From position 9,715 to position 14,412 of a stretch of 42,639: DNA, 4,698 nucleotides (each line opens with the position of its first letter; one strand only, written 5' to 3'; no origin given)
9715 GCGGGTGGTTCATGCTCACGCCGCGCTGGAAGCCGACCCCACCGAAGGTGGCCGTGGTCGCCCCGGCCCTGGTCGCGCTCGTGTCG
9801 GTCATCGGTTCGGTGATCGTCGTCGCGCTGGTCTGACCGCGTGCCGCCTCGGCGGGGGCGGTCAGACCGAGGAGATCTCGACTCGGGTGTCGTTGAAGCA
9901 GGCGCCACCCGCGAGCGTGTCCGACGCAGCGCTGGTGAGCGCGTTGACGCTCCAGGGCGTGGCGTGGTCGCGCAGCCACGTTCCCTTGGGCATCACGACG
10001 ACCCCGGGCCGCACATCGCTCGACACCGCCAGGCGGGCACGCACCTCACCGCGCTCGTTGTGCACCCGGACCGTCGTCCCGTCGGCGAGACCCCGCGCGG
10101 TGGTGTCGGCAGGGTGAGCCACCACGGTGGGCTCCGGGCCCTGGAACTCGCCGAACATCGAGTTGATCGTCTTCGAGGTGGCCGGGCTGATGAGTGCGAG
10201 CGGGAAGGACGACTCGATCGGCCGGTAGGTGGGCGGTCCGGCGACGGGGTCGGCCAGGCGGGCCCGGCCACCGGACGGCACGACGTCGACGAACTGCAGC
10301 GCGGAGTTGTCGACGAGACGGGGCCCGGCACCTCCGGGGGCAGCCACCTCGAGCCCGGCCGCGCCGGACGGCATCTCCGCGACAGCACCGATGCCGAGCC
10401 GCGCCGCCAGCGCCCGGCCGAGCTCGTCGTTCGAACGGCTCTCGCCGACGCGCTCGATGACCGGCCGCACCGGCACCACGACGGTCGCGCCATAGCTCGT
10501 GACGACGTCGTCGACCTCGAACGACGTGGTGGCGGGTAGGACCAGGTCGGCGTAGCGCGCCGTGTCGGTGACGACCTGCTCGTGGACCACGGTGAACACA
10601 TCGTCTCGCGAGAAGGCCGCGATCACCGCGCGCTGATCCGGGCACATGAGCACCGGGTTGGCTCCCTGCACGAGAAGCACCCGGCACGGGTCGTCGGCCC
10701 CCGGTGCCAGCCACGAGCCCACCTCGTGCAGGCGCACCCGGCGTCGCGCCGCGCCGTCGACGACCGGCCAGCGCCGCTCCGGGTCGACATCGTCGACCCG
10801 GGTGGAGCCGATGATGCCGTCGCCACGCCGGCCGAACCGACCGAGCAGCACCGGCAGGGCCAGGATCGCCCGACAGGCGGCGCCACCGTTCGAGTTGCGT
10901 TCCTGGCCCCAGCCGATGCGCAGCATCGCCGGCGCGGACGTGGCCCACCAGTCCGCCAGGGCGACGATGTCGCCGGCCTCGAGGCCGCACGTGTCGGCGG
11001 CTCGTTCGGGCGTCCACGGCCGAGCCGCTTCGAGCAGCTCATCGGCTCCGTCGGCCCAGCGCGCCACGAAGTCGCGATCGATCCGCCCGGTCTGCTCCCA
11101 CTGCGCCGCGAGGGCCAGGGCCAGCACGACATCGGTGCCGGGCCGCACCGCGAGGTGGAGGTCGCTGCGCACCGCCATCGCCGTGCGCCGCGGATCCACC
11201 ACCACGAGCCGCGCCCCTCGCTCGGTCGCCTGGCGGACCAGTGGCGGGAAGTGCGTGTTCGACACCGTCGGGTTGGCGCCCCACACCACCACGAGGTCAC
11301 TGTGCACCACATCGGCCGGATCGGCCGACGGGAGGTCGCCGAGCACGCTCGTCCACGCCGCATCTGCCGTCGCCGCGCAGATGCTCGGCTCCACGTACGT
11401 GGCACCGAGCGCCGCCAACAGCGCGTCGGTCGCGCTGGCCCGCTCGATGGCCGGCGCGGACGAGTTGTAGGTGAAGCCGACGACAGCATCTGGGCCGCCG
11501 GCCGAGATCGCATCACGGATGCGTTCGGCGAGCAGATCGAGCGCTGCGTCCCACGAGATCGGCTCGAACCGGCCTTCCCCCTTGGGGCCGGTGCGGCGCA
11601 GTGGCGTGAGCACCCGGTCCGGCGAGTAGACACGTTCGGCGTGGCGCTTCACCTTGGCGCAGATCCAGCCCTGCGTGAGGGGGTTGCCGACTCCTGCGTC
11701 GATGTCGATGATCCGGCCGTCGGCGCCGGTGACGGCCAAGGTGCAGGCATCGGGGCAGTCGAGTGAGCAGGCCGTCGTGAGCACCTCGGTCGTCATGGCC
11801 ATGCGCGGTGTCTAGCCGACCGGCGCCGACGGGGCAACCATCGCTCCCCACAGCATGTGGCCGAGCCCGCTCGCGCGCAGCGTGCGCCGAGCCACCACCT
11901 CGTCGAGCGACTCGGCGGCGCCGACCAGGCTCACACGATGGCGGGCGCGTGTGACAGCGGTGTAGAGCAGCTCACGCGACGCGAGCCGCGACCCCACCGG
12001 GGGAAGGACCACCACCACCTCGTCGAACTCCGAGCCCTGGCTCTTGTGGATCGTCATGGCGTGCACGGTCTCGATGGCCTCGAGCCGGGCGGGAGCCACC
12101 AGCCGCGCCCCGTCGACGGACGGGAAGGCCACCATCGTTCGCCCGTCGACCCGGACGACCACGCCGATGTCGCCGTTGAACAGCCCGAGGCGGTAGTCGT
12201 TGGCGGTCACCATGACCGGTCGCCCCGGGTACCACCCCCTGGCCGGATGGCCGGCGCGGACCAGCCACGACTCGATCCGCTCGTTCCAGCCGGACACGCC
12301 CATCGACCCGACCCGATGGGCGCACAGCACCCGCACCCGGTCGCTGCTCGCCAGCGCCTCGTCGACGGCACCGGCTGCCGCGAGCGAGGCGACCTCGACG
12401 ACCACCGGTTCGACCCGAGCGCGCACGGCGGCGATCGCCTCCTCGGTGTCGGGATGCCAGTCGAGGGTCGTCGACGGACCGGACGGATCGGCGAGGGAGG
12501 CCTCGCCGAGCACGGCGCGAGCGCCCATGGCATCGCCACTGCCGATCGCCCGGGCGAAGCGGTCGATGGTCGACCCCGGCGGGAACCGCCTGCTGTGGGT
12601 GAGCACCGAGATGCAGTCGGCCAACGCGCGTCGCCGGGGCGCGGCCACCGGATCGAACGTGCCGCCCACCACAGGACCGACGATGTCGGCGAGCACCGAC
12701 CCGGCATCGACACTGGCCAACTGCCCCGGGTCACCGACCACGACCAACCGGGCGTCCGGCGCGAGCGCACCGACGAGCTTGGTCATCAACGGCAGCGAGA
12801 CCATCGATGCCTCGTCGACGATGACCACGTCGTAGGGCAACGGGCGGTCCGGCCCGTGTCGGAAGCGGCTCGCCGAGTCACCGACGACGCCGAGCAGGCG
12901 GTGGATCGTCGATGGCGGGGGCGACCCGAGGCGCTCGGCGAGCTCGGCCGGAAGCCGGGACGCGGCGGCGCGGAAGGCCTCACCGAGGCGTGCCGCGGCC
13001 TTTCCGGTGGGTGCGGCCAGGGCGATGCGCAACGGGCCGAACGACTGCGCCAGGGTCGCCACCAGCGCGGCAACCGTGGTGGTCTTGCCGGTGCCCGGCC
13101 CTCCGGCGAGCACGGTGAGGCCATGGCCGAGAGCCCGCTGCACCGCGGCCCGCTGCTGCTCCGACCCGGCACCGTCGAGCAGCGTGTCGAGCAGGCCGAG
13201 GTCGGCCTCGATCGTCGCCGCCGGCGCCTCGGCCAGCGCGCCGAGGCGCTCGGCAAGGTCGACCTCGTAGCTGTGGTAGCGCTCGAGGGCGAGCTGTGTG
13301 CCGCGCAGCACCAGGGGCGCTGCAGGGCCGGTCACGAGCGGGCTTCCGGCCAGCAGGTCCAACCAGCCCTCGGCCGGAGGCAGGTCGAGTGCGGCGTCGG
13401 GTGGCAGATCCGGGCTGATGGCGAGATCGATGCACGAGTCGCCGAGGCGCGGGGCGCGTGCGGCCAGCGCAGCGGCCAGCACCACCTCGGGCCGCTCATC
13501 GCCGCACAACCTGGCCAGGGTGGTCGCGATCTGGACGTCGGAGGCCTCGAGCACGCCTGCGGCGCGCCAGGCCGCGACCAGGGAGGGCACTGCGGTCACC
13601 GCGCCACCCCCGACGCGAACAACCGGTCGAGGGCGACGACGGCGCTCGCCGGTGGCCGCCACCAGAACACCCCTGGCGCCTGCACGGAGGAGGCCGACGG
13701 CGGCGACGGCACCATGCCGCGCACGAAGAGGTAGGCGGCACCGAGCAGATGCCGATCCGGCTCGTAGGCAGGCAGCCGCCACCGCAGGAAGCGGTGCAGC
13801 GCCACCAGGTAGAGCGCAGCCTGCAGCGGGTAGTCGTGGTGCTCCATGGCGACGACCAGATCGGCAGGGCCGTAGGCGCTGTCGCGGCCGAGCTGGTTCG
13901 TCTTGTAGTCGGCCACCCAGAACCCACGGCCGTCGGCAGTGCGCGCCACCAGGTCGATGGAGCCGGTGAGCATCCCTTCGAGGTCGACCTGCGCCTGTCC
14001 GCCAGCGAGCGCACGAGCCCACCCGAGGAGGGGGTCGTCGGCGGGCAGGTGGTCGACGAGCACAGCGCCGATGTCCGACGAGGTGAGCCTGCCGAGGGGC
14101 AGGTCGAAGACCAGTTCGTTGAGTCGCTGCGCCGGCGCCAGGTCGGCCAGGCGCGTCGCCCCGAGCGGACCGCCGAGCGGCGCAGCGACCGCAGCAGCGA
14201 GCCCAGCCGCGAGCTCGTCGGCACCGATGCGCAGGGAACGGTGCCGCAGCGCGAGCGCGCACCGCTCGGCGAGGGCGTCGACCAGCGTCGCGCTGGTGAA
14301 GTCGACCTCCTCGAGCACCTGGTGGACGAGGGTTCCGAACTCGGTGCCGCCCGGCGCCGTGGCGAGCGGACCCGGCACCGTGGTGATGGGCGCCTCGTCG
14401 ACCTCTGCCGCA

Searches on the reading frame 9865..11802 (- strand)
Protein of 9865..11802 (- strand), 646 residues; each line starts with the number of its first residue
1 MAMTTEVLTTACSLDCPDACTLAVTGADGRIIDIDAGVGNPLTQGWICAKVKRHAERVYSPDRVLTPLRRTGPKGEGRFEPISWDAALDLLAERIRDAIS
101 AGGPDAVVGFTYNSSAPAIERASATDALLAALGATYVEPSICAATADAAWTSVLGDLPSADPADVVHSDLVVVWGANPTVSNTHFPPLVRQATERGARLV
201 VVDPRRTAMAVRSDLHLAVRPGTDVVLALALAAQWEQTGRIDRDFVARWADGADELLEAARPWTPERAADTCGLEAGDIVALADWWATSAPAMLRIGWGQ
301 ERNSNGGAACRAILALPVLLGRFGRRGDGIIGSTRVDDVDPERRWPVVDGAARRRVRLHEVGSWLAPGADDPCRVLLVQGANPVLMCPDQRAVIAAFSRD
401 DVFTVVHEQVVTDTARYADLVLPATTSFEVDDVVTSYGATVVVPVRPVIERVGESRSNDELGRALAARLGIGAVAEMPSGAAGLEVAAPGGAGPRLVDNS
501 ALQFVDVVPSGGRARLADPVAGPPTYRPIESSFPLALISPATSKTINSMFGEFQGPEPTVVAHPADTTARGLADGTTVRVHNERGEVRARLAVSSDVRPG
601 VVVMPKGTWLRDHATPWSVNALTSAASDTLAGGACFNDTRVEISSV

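Call 61: search_protein_families(library=pfam, proteins=[window:9865-11802:-], max_evalue=0.00001)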
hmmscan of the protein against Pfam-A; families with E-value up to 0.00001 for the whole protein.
window:9865-11802:- (646 aa): 3 families
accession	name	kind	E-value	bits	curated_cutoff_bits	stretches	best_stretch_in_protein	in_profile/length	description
PF00384.28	Molybdopterin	-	5.2e-39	134.7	24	1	63-467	1-352/353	Molybdopterin oxidoreductase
PF01568.27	Molydop_binding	-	3.9e-20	72.4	26.8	1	555-639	26-109/110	Molydopterin dinucleotide binding domain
PF04879.21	Molybdop_Fe4S4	-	4.9e-07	30.1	22.7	1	7-60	3-55/55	Molybdopterin oxidoreductase Fe4S4 domain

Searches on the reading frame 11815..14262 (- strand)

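Call 61: search_protein_families(library=pfam, proteins=[window:11815-14262:-], max_evalue=0.00001)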
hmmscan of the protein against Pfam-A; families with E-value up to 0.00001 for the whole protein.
window:11815-14262:- (816 aa): 10 families
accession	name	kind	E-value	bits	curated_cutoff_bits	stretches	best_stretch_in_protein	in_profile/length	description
PF13245.12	AAA_19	-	8.6e-33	113.8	25.1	1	370-518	1-132/134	AAA domain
PF13604.12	AAA_30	-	1.8e-29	103.3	27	1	367-528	3-141/191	AAA domain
PF13538.12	UvrD_C_2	-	1.9e-16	60.1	27.4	1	733-780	2-52/52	UvrD-like helicase C-terminal domain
PF13086.12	AAA_11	-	2.1e-11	44.5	27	1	368-423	4-65/257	AAA domain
PF21185.3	RecD_N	-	8.1e-11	42.6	22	1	235-324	2-102/103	RecBCD enzyme subunit RecD, N-terminal domain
PF18335.7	SH3_13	-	3.9e-09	36.6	41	1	674-709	23-58/65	ATP-dependent RecD-like DNA helicase SH3 domain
PF01443.25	Viral_helicase1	-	5.1e-09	36.7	21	0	733-779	177-226/228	Viral superfamily 1 RNA helicase core domain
PF05127.21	NAT10_TcmA_helicase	-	5.1e-07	30.2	22.7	1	384-497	1-110/176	RNA cytidine acetyltransferase NAT10/TcmA, helicase domain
PF00580.27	UvrD-helicase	-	2.5e-06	27.8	23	0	368-436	3-68/271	UvrD/REP helicase N-terminal domain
PF13401.12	AAA_22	-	6.5e-06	26.9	27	0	379-501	4-109/130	AAA domain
